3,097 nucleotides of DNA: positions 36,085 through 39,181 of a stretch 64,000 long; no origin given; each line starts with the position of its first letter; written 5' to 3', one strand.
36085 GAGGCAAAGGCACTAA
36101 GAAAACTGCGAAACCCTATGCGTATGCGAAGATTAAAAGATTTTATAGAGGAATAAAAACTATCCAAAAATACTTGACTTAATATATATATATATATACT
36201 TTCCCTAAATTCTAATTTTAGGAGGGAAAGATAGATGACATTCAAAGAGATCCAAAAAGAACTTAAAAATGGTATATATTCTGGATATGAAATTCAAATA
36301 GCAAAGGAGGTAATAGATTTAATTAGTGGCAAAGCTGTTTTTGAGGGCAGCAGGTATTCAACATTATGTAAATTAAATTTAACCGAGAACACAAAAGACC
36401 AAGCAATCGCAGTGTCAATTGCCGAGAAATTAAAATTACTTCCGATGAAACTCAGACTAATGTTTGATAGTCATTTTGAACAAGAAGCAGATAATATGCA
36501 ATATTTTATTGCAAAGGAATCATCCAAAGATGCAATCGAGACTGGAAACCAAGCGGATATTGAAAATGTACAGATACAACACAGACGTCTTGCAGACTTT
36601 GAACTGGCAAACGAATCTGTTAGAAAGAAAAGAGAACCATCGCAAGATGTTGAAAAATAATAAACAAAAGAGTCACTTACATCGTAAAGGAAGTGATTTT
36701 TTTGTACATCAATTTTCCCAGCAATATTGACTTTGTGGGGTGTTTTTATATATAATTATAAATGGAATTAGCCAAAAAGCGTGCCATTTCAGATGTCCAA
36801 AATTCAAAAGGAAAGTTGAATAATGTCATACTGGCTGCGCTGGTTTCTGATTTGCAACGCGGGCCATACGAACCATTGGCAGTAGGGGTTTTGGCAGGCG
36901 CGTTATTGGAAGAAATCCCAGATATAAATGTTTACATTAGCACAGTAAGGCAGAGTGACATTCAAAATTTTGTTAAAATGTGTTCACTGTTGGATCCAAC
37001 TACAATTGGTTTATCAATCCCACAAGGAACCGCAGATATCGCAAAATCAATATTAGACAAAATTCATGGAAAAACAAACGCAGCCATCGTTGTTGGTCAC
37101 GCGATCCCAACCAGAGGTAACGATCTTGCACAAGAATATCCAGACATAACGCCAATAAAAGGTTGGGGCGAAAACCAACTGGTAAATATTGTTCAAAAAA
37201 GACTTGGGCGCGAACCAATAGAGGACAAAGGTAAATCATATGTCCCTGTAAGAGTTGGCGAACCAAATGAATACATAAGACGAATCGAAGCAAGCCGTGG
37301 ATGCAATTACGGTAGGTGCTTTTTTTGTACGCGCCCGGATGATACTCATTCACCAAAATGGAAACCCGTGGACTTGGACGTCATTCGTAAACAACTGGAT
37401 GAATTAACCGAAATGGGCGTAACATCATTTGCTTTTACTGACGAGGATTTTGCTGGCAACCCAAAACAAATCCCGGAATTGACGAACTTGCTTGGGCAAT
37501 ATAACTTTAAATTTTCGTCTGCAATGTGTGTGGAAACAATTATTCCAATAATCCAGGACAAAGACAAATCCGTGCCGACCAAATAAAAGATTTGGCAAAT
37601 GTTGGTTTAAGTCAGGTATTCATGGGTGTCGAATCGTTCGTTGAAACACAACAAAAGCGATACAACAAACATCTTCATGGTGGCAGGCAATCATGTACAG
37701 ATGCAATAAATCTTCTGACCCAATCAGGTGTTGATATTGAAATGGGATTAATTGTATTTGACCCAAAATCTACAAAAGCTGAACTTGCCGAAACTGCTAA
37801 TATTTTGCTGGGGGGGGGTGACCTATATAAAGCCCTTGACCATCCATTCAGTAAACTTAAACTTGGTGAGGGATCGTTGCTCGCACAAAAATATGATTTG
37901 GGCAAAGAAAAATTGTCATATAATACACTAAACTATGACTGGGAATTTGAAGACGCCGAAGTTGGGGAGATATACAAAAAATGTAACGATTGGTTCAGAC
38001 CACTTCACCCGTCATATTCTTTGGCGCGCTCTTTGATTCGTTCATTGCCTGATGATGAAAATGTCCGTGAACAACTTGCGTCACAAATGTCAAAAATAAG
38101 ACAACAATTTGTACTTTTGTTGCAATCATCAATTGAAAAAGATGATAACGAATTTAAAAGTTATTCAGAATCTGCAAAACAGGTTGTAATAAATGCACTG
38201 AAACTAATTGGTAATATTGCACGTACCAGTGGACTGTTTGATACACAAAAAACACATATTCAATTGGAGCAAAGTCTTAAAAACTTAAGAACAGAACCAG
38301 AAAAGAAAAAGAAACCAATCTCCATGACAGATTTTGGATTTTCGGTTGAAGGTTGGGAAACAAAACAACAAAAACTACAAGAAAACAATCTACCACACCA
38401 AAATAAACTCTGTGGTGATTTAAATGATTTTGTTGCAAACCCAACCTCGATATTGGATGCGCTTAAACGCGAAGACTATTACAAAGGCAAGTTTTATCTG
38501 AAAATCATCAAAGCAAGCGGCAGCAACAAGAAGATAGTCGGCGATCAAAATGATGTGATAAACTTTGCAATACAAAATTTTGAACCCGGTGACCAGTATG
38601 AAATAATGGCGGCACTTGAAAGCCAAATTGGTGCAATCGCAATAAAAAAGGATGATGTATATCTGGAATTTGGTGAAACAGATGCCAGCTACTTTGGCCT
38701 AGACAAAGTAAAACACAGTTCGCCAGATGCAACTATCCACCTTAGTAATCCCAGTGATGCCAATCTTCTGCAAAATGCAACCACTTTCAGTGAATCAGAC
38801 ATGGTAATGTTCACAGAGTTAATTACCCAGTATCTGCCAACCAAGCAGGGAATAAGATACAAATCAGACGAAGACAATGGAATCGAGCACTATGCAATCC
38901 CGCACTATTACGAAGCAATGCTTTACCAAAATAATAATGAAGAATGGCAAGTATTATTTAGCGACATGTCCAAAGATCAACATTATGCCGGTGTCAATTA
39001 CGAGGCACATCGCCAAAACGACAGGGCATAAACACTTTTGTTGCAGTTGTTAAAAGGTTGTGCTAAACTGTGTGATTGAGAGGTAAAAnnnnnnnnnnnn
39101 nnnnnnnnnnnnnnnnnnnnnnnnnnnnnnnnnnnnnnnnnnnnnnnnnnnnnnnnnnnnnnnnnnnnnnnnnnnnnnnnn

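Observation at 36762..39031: Split radical SAM enzyme with a CX4CX2C motif and an uncharacterisable C-terminal half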

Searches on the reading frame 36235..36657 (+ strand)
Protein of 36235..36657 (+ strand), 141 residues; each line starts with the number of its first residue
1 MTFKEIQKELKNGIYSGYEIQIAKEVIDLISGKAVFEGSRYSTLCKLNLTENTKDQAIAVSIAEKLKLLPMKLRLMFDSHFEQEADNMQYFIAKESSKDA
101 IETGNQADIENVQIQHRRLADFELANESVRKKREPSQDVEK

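Call 3: search_protein_families(library=pfam, proteins=[window:36235-36657:+], max_evalue=1)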
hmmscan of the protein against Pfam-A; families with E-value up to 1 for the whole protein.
window:36235-36657:+ (141 aa): 0 families

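Call 4: search_protein_families(library=ncbifam, proteins=[window:36235-36657:+], max_evalue=1)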
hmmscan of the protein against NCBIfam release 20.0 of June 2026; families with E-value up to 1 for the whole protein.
window:36235-36657:+ (141 aa): 1 family
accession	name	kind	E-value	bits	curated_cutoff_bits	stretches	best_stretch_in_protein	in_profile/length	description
NF047779.1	Omp85_fam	subfamily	0.021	14.3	200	1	33-136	37-136/423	Omp85 family outer membrane protein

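Call 20: search_protein_families(library=padloc, proteins=[window:36235-36657:+], max_evalue=0.1)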
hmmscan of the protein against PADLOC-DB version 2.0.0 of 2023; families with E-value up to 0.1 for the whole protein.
window:36235-36657:+ (141 aa): 0 families

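Call 77: search_dna_similar(query=window:36235-36657:+, collection=plasmids, mode=protein, max_evalue=0.001, max_rows=8)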
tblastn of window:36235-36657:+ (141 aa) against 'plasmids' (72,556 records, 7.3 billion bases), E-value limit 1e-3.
No match.

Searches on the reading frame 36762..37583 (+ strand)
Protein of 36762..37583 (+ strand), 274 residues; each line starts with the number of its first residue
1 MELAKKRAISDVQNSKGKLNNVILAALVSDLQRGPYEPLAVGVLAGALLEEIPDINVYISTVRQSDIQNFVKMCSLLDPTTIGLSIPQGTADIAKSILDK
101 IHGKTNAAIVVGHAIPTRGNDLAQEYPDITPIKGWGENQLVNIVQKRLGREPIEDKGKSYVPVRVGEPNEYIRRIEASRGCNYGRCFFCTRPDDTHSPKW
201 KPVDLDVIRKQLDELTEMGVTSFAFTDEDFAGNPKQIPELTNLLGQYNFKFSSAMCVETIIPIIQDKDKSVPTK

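Call 3: search_protein_families(library=pfam, proteins=[window:36762-37583:+], max_evalue=1)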
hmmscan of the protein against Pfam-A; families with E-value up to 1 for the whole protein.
window:36762-37583:+ (274 aa): 2 families
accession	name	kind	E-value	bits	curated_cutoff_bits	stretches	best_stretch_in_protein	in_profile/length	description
PF04055.27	Radical_SAM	-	1.6e-06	28.8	29.5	1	176-242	2-68/166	Radical SAM superfamily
PF18949.5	DUF5693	-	0.27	10.1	29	1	199-251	151-206/609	Family of unknown function (DUF5693)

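Call 4: search_protein_families(library=ncbifam, proteins=[window:36762-37583:+], max_evalue=1)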
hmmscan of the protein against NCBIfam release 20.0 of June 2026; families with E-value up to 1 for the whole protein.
window:36762-37583:+ (274 aa): 8 families
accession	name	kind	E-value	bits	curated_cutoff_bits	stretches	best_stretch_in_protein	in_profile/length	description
TIGR04479.1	bcpD_PhpK_rSAM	subfamily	1.5e-07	30.2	600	1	174-253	243-322/504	PhpK family radical SAM P-methyltransferase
TIGR04295.1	B12_rSAM_oligo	hypoth_equivalog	3.5e-06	26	400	1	174-236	202-261/422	TIGR04295 family B12-binding domain-containing radical SAM protein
NF040542.1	rSAM_RCCLKC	equivalog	3.2e-05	23.3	450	1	171-232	179-238/423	arsinothricin biosynthesis radical SAM protein ArsL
TIGR04013.1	B12_SAM_MJ_1487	hypoth_equivalog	0.0029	16.5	251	1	77-193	42-171/382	TIGR04013 family B12-binding domain/radical SAM domain-containing protein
TIGR04072.2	rSAM_ladder_B12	equivalog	0.0099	14.5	360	1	171-240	179-247/443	lipid biosynthesis B12-binding/radical SAM protein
NF045585.1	rSAM_slr0320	equivalog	0.021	13.3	775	1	173-246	236-307/511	photosystem II high light acclimation radical SAM protein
NF033070.1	rSAM_AprD4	equivalog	0.041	12.8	500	1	168-236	192-259/456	AprD4 family radical SAM diol-dehydratase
NF004718.0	PRK06062.1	subfamily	0.25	9.8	472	1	106-162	344-400/454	hypothetical protein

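Call 56: list_cluster_members(proteins=[P0001, window:36762-37583:+, window:36235-36657:+, window:39089-39790:+, P0002, P0013, P0014])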
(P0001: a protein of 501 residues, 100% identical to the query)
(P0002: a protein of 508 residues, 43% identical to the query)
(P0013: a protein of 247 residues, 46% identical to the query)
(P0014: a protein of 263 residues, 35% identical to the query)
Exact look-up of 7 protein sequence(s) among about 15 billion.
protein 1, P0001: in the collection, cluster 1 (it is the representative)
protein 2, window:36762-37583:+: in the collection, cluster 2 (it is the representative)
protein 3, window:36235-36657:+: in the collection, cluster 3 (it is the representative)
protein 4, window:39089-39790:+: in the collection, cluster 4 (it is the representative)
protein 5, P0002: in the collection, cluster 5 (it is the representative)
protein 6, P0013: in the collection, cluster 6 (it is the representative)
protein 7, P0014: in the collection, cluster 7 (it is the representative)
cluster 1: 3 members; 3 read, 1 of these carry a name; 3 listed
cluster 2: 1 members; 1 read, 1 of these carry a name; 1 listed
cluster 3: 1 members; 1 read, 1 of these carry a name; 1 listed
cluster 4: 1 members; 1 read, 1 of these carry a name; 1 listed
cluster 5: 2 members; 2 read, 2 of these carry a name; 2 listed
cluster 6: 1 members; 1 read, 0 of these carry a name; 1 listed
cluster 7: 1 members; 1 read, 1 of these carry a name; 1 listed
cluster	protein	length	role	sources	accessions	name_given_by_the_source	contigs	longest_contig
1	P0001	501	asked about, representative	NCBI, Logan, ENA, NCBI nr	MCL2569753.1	MAG: hypothetical protein FWE16_00925 [Firmicutes bacterium] | hypothetical protein [Bacillota bacterium]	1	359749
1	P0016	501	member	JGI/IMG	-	-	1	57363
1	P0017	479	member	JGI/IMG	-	-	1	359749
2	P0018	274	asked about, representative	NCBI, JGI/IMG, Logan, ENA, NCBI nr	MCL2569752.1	MAG: radical SAM protein [Firmicutes bacterium] | radical SAM protein [Bacillota bacterium]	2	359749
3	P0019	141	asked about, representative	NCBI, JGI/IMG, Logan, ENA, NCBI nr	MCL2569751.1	MAG: hypothetical protein FWE16_00915 [Firmicutes bacterium] | hypothetical protein [Bacillota bacterium]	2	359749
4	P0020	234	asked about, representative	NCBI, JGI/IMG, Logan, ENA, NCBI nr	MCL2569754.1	MAG: hypothetical protein FWE16_00930 [Firmicutes bacterium] | hypothetical protein [Bacillota bacterium]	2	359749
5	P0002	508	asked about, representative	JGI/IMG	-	radical SAM superfamily enzyme YgiQ (UPF0313 family)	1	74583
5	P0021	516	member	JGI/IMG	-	radical SAM superfamily enzyme YgiQ (UPF0313 family)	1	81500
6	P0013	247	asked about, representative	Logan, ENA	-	-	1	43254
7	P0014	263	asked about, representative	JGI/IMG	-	hypothetical protein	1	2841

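Call 59: find_encoding_contigs(protein=P0016, flank=8000, max_places=4)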
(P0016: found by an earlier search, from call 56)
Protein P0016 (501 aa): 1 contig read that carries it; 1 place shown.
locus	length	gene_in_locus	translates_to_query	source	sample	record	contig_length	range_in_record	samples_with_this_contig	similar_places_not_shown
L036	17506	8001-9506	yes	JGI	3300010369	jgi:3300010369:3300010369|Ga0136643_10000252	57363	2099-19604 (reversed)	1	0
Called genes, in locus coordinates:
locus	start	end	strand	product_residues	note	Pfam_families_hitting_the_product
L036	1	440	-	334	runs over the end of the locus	-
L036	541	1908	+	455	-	PF08245:Mur_ligase_M, PF02875:Mur_ligase_C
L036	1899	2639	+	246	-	PF27462:RecX_N, PF21982:RecX_HTH1 (weak), PF02631:RecX_HTH2 (weak), PF21981:RecX_HTH3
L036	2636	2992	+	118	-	PF01648:ACPS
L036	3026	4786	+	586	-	PF01807:Zn_ribbon_DnaG, PF08275:DNAG_N, PF01751:Toprim, PF13155:Toprim_2, PF13362:Toprim_3, PF13662:Toprim_4, PF10410:DnaB_bind (weak)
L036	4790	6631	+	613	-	PF00140:Sigma70_r1_2, PF04542:Sigma70_r2, PF04539:Sigma70_r3, PF04545:Sigma70_r4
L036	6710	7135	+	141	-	-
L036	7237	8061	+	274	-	PF04055:Radical_SAM (weak)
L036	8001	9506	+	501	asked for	-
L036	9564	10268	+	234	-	-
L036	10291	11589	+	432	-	PF01068:DNA_ligase_A_M, PF09414:RNA_ligase (weak), PF14743:DNA_ligase_OB_2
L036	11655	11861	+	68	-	PF01192:RNA_pol_Rpb6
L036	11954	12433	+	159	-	-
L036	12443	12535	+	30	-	-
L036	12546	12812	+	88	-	-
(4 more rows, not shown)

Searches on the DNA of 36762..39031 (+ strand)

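Call 33: search_dna_similar(query=window:36762-39031:+, collection=phages, mode=distant, max_rows=10)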
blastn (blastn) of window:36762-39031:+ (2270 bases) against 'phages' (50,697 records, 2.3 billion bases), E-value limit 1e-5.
No match.

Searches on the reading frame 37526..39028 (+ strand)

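Call 3: search_protein_families(library=pfam, proteins=[window:37526-39028:+], max_evalue=1)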
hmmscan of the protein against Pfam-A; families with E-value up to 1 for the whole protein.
window:37526-39028:+ (501 aa): 2 families
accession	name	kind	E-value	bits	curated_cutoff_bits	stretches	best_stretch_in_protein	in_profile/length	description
PF04055.27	Radical_SAM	-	0.032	14.8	29.5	1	17-92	91-164/166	Radical SAM superfamily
PF18247.6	AvrM_N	-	0.094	13.1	25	0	435-469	25-59/65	Flax-rust effector AvrM N-terminal domain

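Call 4: search_protein_families(library=ncbifam, proteins=[window:37526-39028:+], max_evalue=1)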
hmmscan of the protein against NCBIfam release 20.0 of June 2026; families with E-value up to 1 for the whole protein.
window:37526-39028:+ (501 aa): 5 families
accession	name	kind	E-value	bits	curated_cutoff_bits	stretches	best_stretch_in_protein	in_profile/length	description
NF040542.1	rSAM_RCCLKC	equivalog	3e-06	26.7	450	1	18-152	273-406/423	arsinothricin biosynthesis radical SAM protein ArsL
NF040546.1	rSAM_CUAEP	equivalog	0.0016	17.2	500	1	17-156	263-403/468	CUAEP/CCAEP-tail radical SAM (seleno)protein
TIGR00539.1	hemN_rel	equivalog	0.0054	15.9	205.4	1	9-90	94-172/361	radical SAM family heme chaperone HemW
TIGR04434.1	rSAM_Pput_1520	hypoth_equivalog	0.0094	14.5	550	1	15-70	352-411/515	B12-binding domain/radical SAM domain-containing protein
NF040654.1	MtaA_Meth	equivalog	0.15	11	400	0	215-248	265-298/337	methylcobamide:CoM methyltransferase MtaA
